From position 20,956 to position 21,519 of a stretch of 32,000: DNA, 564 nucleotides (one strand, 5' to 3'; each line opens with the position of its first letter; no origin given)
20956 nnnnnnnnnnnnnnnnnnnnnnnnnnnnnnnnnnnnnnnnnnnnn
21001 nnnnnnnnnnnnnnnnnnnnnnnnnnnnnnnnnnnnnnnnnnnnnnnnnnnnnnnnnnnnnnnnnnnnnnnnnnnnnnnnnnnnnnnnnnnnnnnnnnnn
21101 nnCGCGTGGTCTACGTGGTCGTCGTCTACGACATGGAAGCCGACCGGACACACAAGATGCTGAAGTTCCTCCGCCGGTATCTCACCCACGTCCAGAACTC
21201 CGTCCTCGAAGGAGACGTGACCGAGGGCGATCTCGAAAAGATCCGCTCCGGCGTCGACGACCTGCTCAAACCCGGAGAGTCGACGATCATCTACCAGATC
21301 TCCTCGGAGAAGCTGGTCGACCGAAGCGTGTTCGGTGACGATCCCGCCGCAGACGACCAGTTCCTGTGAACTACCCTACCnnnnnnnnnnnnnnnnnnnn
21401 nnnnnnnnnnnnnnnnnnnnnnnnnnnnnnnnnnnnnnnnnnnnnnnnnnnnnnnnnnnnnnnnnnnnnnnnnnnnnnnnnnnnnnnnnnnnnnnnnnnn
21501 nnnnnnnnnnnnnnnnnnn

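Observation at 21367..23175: Intact IS200/IS605 (tnpA-tnpB) inserted between the cas2 stop codon and the CRISPR leader, convergent with the cas operon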

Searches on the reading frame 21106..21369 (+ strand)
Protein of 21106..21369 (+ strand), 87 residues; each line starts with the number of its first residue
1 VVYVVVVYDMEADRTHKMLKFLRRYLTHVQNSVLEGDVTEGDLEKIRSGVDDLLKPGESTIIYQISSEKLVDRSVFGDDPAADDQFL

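Call 3: search_protein_families(library=pfam, proteins=[window:21106-21369:+])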
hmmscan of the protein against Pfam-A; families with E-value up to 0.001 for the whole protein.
window:21106-21369:+ (87 aa): 1 family
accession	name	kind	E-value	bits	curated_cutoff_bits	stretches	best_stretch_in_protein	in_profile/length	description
PF09827.14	CRISPR_Cas2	-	2e-16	60.3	23.8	1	3-69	2-70/74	CRISPR associated protein Cas2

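Call 17: find_encoding_contigs(protein=window:21106-21369:+, flank=3000, max_places=10)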
Protein window:21106-21369:+ (87 aa): 14 contigs read that carry it; 3 places shown.
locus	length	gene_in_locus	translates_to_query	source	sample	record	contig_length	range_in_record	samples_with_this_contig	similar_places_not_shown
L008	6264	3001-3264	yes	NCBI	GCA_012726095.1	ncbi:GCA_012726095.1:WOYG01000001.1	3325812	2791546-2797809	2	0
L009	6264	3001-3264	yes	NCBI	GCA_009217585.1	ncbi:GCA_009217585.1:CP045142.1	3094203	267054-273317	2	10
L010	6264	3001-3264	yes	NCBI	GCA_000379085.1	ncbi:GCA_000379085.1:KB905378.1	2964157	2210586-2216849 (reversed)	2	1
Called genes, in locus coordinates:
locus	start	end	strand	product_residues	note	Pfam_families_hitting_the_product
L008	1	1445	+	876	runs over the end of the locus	PF18019:Cas3_HD (weak), PF00270:DEAD (weak), PF04851:ResIII, PF22590:Cas3-like_C_2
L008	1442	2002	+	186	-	PF01930:Cas_Cas4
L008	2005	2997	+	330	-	PF01867:Cas_Cas1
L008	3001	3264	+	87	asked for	PF09827:CRISPR_Cas2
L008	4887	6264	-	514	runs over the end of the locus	PF05626:DUF790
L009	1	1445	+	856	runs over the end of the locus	PF18019:Cas3_HD, PF00270:DEAD, PF04851:ResIII, PF22590:Cas3-like_C_2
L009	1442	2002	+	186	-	PF12705:PDDEXK_1 (weak), PF01930:Cas_Cas4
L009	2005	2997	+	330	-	PF01867:Cas_Cas1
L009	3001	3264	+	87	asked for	PF09827:CRISPR_Cas2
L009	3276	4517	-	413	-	PF12323:HTH_OrfB_IS605 (weak), PF01385:OrfB_IS605, PF07282:Cas12f1-like_TNB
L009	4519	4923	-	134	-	PF01797:Y1_Tnp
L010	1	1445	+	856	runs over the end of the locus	PF18019:Cas3_HD, PF00270:DEAD, PF04851:ResIII, PF22590:Cas3-like_C_2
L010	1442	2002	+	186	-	PF12705:PDDEXK_1 (weak), PF01930:Cas_Cas4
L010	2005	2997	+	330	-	PF01867:Cas_Cas1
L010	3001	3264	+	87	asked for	PF09827:CRISPR_Cas2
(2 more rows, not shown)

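Call 22: find_encoding_contigs(protein=window:21106-21369:+, flank=10000, max_places=10)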
Protein window:21106-21369:+ (87 aa): 14 contigs read that carry it; 4 places shown.
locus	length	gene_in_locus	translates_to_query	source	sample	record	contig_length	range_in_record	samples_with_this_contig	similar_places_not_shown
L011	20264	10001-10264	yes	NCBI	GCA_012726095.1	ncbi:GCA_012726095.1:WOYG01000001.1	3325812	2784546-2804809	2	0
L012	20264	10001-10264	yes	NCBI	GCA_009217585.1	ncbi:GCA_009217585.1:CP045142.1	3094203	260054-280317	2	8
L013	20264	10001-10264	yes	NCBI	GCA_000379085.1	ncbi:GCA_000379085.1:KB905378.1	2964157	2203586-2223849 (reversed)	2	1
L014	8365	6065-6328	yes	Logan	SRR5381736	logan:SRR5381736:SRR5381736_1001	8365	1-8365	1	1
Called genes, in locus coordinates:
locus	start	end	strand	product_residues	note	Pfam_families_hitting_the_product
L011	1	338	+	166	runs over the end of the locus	PF23437:DUF7122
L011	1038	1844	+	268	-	PF01881:Cas_Cas6_C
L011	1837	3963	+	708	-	PF09484:Cas_TM1802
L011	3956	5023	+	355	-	PF05107:Cas_Cas7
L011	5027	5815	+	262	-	PF09704:Cas_Cas5d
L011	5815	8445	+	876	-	PF18019:Cas3_HD (weak), PF00270:DEAD (weak), PF04851:ResIII, PF22590:Cas3-like_C_2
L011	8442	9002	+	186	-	PF01930:Cas_Cas4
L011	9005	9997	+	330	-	PF01867:Cas_Cas1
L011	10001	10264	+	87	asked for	PF09827:CRISPR_Cas2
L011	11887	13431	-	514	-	PF05626:DUF790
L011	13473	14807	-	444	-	PF18458:XPB_DRD, PF04851:ResIII, PF00270:DEAD, PF16203:ERCC3_RAD25_C, PF00271:Helicase_C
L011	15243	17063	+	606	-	PF00082:Peptidase_S8, PF18911:PKD_4, PF00801:PKD, PF22352:K319L-like_PKD, PF04151:PPC (weak)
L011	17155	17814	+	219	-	PF01025:GrpE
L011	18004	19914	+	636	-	-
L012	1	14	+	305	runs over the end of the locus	PF17125:Methyltr_RsmF_N (weak), PF22458:RsmF-B_ferredox (weak), PF01189:Methyltr_RsmB-F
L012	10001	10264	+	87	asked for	PF09827:CRISPR_Cas2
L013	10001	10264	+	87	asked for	PF09827:CRISPR_Cas2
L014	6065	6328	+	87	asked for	PF09827:CRISPR_Cas2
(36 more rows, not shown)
